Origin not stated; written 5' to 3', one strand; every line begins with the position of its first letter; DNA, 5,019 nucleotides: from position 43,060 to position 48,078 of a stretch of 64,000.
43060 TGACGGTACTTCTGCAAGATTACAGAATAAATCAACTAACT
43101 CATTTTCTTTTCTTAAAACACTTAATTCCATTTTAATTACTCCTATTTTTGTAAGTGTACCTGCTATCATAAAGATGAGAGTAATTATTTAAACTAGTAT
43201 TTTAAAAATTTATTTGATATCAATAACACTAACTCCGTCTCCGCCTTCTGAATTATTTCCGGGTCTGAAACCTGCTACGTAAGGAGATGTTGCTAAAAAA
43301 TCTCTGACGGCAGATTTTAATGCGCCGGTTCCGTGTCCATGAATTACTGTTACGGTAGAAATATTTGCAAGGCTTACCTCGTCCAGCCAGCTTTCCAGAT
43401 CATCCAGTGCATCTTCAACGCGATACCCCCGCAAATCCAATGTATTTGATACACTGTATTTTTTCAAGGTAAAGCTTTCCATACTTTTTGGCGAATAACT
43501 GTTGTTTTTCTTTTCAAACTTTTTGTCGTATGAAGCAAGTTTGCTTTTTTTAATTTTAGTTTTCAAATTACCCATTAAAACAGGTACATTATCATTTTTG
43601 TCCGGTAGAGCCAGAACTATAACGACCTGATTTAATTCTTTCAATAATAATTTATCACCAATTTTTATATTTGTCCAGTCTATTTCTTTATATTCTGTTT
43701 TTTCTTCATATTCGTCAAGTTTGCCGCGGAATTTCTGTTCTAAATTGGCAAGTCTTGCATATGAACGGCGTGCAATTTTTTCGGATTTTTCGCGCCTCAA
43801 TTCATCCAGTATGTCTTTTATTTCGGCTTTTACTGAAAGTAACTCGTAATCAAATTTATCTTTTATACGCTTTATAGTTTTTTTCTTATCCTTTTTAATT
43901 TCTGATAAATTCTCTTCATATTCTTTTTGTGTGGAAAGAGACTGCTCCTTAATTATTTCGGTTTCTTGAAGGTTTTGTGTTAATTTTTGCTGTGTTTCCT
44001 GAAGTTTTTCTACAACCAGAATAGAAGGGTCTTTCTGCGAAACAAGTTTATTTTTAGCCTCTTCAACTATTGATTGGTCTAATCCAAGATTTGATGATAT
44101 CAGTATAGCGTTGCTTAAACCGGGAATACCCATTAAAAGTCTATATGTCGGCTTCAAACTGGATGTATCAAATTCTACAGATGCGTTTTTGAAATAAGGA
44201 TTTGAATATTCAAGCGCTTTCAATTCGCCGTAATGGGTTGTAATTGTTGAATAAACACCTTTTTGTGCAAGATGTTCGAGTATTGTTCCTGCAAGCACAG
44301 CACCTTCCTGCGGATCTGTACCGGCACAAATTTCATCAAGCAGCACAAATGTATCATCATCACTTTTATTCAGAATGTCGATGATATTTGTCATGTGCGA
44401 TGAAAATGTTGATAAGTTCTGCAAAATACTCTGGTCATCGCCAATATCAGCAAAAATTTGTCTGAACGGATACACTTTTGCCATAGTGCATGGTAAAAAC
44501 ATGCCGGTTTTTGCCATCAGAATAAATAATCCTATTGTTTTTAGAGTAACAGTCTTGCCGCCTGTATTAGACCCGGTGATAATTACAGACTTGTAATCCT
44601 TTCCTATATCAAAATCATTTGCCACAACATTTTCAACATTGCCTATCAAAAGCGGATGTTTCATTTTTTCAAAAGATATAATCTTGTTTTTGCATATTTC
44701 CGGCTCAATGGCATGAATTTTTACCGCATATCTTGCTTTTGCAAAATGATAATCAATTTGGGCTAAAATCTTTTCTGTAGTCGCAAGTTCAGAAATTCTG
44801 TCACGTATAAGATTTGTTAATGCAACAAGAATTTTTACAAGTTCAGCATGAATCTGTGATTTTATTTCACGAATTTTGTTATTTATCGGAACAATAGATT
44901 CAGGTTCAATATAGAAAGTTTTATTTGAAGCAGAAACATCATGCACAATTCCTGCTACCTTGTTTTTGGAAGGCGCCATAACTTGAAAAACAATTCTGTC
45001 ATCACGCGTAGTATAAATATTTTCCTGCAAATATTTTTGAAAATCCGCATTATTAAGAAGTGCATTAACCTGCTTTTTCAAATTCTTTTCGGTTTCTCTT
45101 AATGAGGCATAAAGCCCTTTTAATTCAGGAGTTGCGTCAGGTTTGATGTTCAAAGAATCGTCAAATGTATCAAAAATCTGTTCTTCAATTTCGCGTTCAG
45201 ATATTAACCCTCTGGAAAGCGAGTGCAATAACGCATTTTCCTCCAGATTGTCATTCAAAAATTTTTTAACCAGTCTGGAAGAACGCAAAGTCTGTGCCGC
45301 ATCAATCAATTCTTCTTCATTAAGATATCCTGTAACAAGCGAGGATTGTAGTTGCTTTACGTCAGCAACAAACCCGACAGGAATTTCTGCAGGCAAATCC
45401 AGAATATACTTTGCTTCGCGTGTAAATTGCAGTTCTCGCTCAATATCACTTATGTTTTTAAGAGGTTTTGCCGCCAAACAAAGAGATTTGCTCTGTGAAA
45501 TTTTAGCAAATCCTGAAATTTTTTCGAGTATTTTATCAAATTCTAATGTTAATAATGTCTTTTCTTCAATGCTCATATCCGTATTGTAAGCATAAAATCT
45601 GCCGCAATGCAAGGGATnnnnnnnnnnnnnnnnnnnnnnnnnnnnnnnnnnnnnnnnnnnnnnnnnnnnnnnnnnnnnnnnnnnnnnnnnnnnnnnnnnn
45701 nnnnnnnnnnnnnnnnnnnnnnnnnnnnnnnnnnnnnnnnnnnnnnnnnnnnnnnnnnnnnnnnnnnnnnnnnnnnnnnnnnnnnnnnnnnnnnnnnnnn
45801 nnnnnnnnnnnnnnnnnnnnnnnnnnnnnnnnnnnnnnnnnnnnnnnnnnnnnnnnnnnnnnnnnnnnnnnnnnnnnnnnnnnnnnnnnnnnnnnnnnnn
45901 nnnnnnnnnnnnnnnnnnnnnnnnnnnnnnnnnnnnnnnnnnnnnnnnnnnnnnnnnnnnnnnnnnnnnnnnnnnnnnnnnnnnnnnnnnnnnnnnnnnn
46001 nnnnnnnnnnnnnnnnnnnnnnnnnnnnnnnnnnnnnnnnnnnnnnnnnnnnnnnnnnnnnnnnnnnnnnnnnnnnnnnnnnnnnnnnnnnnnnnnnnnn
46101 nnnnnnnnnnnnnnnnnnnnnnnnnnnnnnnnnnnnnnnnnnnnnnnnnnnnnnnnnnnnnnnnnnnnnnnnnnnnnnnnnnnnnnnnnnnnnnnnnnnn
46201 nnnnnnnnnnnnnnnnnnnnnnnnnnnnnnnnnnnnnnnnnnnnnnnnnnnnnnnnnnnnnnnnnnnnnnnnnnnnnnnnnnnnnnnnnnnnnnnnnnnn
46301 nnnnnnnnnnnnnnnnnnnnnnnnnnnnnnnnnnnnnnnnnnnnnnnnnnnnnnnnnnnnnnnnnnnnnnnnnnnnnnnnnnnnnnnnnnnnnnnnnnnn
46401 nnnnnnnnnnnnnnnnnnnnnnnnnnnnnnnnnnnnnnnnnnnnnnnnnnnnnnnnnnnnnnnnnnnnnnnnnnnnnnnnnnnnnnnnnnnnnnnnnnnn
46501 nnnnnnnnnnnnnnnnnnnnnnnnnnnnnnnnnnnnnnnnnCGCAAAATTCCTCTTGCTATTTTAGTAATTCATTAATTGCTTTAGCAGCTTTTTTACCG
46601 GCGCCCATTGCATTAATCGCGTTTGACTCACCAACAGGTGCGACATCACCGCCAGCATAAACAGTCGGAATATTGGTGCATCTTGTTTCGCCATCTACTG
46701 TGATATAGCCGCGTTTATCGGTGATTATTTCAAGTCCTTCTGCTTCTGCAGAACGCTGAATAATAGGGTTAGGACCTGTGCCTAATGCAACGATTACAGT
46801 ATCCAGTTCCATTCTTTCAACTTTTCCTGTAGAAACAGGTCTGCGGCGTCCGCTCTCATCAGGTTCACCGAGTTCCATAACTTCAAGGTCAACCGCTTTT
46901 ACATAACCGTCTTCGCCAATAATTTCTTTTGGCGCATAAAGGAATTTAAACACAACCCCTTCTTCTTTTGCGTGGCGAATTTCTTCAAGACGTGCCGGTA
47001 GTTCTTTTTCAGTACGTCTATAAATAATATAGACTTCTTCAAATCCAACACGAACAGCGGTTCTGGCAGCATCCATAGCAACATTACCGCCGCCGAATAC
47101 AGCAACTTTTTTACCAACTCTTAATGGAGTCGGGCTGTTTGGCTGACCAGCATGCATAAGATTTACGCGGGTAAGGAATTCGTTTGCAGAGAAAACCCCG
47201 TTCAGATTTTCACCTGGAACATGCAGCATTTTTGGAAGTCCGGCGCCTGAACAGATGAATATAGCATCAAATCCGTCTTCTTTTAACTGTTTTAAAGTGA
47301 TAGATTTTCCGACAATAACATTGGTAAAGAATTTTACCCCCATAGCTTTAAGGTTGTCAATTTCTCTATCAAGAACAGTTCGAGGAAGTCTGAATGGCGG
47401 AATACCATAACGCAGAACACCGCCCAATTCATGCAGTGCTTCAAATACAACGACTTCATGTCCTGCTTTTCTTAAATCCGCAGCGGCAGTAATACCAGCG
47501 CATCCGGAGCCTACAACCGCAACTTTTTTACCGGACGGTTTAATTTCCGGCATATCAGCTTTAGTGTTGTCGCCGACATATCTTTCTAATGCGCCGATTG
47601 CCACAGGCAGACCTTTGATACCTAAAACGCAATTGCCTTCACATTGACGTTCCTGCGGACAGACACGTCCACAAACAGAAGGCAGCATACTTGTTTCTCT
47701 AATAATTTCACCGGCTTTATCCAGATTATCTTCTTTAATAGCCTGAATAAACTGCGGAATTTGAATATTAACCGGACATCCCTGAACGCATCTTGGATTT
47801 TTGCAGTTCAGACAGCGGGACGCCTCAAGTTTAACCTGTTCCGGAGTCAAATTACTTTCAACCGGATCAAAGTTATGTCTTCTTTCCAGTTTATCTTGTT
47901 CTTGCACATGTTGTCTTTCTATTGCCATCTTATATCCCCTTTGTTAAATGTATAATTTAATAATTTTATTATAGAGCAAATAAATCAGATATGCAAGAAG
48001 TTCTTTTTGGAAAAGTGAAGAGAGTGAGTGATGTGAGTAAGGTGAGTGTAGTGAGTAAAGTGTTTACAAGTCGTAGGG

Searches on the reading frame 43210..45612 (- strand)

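Call 105: search_protein_families(library=pfam, proteins=[window:43210-45612:-], max_evalue=0.00001)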
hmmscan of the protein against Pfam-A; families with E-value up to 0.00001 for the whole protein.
window:43210-45612:- (800 aa): 3 families
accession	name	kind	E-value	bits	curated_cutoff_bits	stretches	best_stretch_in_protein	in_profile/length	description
PF00488.27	MutS_V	-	3.3e-33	115.7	30.2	1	343-523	1-184/188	MutS domain V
PF01713.27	Smr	-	8.5e-23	80.8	25.7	1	725-800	1-77/77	Smr domain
PF20297.4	MSSS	-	1.6e-06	28.1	26.8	1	651-692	1-42/42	MutS2 and Smr-associated SH3 domain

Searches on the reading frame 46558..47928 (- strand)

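Call 105: search_protein_families(library=pfam, proteins=[window:46558-47928:-], max_evalue=0.00001)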
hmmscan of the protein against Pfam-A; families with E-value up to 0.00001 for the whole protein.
window:46558-47928:- (456 aa): 6 families
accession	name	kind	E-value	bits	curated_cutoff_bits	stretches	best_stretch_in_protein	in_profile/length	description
PF14691.11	Fer4_20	-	6.7e-42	142.3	25.8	1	16-124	1-110/113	Dihydroprymidine dehydrogenase domain II, 4Fe-4S cluster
PF07992.20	Pyr_redox_2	-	4e-36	125.4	26.1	1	134-444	1-291/291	Pyridine nucleotide-disulphide oxidoreductase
PF13738.12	Pyr_redox_3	-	5.6e-09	36.1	30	0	258-427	151-305/305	Pyridine nucleotide-disulphide oxidoreductase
PF13450.12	NAD_binding_8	-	1.4e-08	35.3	21.9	1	138-172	1-35/68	NAD(P)-binding Rossmann-like domain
PF00070.33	Pyr_redox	-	2.3e-08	34.9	22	0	274-349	1-80/82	Pyridine nucleotide-disulphide oxidoreductase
PF01266.30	DAO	-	1.3e-06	28.7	27.9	0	135-169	1-35/353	FAD dependent oxidoreductase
